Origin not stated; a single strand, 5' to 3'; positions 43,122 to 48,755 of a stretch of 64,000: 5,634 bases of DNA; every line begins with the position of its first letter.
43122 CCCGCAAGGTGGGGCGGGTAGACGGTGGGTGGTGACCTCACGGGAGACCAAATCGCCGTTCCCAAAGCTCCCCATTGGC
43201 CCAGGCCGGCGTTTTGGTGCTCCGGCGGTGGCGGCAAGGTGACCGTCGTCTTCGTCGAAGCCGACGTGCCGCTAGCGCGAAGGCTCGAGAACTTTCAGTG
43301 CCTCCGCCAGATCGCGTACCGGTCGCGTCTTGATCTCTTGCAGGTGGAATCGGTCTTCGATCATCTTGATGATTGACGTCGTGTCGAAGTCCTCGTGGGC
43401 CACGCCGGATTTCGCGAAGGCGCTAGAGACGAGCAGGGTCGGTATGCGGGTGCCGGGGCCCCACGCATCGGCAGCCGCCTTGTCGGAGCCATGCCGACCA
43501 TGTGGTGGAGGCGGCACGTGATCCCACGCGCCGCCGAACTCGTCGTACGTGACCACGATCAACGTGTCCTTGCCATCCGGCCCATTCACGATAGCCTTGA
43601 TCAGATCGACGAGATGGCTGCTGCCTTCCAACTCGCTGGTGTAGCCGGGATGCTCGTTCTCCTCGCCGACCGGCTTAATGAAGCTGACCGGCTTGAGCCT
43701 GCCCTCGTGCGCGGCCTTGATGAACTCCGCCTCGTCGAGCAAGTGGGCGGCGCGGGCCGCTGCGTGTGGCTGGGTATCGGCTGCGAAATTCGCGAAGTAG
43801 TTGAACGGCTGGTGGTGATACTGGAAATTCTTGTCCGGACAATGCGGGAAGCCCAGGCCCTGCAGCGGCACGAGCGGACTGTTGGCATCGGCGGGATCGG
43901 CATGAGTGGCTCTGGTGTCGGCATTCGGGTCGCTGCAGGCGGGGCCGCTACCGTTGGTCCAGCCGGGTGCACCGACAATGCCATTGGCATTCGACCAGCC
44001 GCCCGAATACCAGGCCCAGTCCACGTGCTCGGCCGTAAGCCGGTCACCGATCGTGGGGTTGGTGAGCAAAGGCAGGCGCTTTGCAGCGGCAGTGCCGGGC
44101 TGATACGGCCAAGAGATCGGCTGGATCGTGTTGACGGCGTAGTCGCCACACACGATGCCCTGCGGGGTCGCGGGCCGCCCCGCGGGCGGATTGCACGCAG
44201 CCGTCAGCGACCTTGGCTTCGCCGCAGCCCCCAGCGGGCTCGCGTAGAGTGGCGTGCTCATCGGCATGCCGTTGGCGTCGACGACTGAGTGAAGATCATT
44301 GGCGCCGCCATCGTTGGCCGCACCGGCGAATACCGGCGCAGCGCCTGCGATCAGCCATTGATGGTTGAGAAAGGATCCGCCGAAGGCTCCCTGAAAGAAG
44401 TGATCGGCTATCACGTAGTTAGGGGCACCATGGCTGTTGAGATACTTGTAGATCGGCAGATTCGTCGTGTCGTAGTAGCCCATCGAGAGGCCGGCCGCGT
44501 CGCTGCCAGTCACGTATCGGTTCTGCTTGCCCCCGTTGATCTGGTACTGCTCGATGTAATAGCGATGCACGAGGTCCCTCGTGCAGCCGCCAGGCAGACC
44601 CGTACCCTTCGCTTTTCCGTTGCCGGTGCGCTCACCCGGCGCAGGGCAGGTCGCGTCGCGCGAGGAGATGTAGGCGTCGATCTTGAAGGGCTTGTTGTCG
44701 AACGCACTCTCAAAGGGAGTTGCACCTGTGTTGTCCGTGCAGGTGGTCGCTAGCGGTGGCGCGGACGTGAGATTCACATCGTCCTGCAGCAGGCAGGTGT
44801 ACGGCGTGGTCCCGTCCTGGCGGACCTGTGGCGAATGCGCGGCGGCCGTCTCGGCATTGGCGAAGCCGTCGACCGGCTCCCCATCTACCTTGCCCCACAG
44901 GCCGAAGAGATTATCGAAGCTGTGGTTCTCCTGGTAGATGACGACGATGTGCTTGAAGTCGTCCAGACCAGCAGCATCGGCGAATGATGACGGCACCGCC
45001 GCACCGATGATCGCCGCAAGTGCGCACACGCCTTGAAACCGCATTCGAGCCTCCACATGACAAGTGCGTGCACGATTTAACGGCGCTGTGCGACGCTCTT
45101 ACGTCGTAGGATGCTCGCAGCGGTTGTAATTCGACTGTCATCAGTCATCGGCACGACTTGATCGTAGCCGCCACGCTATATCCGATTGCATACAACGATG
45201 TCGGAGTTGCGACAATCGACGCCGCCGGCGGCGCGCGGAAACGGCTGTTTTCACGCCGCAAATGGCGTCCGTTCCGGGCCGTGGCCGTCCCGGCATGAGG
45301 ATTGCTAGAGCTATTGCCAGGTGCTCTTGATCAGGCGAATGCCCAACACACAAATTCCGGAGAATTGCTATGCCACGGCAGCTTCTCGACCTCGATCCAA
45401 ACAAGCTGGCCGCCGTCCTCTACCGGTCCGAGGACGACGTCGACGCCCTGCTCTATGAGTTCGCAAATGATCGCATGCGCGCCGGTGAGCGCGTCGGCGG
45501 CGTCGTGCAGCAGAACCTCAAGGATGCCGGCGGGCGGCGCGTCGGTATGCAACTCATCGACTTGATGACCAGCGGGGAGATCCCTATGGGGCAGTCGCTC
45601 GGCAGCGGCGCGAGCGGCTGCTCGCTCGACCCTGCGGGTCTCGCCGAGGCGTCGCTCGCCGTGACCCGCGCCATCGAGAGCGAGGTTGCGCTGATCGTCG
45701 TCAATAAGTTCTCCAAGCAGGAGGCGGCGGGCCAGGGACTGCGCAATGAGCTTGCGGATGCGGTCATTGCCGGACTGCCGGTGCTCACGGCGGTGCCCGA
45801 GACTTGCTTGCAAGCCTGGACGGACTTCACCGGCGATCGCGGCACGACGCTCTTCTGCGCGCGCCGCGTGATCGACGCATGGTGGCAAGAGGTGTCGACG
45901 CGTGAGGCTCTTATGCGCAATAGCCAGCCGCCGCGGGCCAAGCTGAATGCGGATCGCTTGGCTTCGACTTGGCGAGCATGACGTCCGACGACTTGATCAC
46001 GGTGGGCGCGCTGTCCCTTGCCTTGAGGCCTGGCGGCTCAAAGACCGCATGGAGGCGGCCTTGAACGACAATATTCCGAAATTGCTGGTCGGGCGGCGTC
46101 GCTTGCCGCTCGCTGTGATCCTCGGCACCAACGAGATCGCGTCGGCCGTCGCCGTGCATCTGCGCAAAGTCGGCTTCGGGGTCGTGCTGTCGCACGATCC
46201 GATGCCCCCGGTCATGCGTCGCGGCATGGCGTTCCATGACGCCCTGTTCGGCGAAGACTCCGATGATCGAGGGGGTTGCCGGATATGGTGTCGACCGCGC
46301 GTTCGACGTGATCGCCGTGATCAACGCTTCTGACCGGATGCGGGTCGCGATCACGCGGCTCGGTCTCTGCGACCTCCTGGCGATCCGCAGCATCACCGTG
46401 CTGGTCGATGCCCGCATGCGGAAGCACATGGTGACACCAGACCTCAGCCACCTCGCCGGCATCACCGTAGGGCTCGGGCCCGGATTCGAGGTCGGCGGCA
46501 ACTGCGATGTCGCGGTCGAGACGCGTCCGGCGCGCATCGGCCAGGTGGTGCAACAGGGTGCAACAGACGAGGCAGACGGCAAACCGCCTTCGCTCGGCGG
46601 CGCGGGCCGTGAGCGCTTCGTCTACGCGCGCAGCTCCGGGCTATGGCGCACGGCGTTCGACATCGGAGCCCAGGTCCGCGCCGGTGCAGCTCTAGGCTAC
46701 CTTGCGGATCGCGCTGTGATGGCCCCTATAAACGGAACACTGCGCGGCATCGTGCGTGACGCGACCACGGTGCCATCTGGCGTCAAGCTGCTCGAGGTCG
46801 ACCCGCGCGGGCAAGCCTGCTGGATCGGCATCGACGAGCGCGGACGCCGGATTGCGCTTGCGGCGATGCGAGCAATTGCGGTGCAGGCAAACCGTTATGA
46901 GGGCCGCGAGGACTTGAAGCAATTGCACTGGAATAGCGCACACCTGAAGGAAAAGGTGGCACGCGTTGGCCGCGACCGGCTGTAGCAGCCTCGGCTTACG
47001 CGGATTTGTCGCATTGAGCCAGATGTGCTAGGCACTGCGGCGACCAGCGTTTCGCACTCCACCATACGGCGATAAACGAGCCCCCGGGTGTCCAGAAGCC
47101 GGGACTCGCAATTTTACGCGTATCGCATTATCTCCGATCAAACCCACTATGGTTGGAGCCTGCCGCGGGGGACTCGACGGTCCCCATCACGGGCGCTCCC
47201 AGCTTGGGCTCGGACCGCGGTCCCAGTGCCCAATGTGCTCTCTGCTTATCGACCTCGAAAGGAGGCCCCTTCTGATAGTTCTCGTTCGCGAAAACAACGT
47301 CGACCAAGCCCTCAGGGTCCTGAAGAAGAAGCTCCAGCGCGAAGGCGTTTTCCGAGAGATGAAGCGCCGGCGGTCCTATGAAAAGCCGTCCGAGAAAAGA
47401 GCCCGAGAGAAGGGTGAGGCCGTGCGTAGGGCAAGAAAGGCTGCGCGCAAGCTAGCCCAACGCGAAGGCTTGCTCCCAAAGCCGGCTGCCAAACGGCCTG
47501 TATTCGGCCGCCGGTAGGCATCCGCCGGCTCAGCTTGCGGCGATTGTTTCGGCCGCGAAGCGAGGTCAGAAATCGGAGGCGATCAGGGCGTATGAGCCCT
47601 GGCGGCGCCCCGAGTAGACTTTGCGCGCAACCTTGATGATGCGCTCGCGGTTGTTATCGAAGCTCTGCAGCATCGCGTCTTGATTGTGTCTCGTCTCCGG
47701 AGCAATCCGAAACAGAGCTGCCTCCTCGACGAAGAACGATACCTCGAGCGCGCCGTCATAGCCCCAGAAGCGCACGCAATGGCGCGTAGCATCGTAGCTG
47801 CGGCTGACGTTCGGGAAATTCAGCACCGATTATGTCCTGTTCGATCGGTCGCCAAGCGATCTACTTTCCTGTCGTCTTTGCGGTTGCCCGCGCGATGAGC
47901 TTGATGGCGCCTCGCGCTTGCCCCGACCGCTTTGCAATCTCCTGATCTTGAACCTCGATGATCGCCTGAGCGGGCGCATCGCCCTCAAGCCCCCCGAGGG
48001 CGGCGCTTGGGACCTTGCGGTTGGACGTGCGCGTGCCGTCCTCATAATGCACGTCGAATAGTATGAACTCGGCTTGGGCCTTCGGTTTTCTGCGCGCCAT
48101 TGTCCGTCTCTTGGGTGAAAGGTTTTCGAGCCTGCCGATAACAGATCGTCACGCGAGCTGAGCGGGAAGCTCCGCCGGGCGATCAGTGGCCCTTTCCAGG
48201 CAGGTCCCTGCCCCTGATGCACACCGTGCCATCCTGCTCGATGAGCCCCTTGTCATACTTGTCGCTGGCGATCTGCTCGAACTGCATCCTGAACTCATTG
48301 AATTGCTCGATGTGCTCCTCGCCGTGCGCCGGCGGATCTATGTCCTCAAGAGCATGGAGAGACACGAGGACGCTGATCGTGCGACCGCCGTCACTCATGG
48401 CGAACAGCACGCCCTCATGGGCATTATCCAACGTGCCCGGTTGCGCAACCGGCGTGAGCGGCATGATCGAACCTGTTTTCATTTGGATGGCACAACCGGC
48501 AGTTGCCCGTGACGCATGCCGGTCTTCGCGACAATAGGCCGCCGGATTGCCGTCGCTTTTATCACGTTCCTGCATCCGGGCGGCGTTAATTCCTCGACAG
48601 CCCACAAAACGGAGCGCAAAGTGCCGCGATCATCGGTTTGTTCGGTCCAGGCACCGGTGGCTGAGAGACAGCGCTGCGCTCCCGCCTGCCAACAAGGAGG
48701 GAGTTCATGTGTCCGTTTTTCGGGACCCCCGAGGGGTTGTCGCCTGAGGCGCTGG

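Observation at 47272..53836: Compact cold-adaptation island combining translation/RNA rescue with membrane remodelling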

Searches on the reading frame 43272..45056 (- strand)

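Call 7: search_protein_families(library=pfam, proteins=[window:43272-45056:-], max_evalue=0.01)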
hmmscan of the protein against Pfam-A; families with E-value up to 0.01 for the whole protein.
window:43272-45056:- (594 aa): 1 family
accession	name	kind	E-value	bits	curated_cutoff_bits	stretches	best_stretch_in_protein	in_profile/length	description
PF04185.19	Phosphoesterase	-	3.9e-62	210.9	23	2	157-572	65-355/356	Phosphoesterase family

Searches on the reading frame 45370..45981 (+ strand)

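Call 7: search_protein_families(library=pfam, proteins=[window:45370-45981:+], max_evalue=0.01)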
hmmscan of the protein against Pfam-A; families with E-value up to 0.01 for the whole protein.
window:45370-45981:+ (203 aa): 1 family
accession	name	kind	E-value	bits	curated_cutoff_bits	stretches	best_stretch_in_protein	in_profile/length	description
PF10649.15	DUF2478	-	3.8e-54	183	22.3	1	13-171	1-159/159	Protein of unknown function (DUF2478)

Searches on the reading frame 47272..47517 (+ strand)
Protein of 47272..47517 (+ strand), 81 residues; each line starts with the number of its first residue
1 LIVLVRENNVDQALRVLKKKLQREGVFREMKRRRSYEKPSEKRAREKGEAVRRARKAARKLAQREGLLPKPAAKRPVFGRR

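Call 3: search_protein_families(library=pfam, proteins=[window:47272-47517:+], max_evalue=0.01)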
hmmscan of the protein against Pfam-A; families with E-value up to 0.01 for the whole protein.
window:47272-47517:+ (81 aa): 1 family
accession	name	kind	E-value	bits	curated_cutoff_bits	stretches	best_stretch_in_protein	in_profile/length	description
PF01165.25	Ribosomal_S21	-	1.6e-19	69.7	27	1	3-55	2-55/55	Ribosomal protein S21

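Call 6: search_protein_families(library=ncbifam, proteins=[window:47272-47517:+], max_evalue=0.01)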
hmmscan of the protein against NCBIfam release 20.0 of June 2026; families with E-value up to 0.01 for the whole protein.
window:47272-47517:+ (81 aa): 1 family
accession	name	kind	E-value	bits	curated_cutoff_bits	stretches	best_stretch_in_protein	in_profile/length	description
TIGR00030.1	S21p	equivalog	6.6e-20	70.7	28.95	1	2-56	2-57/58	30S ribosomal protein S21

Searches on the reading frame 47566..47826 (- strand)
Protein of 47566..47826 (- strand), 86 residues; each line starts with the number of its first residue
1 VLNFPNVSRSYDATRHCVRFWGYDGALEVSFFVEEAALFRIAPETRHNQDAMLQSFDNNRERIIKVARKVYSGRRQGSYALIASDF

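Call 3: search_protein_families(library=pfam, proteins=[window:47566-47826:-], max_evalue=0.01)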
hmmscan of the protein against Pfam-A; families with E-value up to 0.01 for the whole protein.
window:47566-47826:- (86 aa): 1 family
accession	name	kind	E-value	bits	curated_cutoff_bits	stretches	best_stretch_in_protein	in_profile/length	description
PF07369.16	DUF1488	-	9e-17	61.3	22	1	2-81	1-80/82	Protein of unknown function (DUF1488)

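Call 6: search_protein_families(library=ncbifam, proteins=[window:47566-47826:-], max_evalue=0.01)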
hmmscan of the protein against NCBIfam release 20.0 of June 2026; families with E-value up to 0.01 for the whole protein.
window:47566-47826:- (86 aa): 0 families

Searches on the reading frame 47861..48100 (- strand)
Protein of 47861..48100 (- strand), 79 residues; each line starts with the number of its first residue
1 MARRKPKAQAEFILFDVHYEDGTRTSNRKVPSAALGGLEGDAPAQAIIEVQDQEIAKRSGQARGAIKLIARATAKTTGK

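Call 3: search_protein_families(library=pfam, proteins=[window:47861-48100:-], max_evalue=0.01)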
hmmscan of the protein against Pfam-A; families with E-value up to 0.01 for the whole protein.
window:47861-48100:- (79 aa): 0 families

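Call 6: search_protein_families(library=ncbifam, proteins=[window:47861-48100:-], max_evalue=0.01)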
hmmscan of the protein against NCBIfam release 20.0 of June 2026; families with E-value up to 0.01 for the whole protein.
window:47861-48100:- (79 aa): 0 families

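Call 52: search_protein_families(library=pfam, proteins=[window:47861-48100:-], max_evalue=10)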
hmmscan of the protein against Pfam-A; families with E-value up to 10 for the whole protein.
window:47861-48100:- (79 aa): 1 family
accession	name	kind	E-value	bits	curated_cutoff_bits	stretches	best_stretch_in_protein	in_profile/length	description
PF17872.7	AAA_lid_10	-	0.047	14.3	23.2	1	45-73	47-75/99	AAA lid domain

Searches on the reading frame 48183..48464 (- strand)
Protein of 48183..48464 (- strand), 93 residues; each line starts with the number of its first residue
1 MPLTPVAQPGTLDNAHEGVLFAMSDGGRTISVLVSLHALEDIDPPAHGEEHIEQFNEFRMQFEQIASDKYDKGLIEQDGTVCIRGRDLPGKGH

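Call 52: search_protein_families(library=pfam, proteins=[window:48183-48464:-], max_evalue=10)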
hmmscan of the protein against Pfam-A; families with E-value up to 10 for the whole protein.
window:48183-48464:- (93 aa): 1 family
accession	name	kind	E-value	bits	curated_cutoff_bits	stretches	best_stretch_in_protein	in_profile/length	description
PF07369.16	DUF1488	-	3.7e-07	30.5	22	1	12-82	9-81/82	Protein of unknown function (DUF1488)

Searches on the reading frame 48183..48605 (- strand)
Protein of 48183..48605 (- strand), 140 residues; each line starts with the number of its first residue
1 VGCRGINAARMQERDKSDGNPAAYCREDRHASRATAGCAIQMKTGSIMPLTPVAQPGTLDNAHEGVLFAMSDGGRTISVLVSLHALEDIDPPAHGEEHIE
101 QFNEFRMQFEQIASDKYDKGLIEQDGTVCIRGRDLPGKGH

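Call 3: search_protein_families(library=pfam, proteins=[window:48183-48605:-], max_evalue=0.01)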
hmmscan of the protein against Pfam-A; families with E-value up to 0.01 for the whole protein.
window:48183-48605:- (140 aa): 1 family
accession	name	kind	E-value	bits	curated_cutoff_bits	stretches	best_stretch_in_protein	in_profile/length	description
PF07369.16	DUF1488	-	9.8e-07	29.1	22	1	59-129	9-81/82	Protein of unknown function (DUF1488)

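Call 6: search_protein_families(library=ncbifam, proteins=[window:48183-48605:-], max_evalue=0.01)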
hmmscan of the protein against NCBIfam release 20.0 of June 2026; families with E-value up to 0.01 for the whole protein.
window:48183-48605:- (140 aa): 0 families
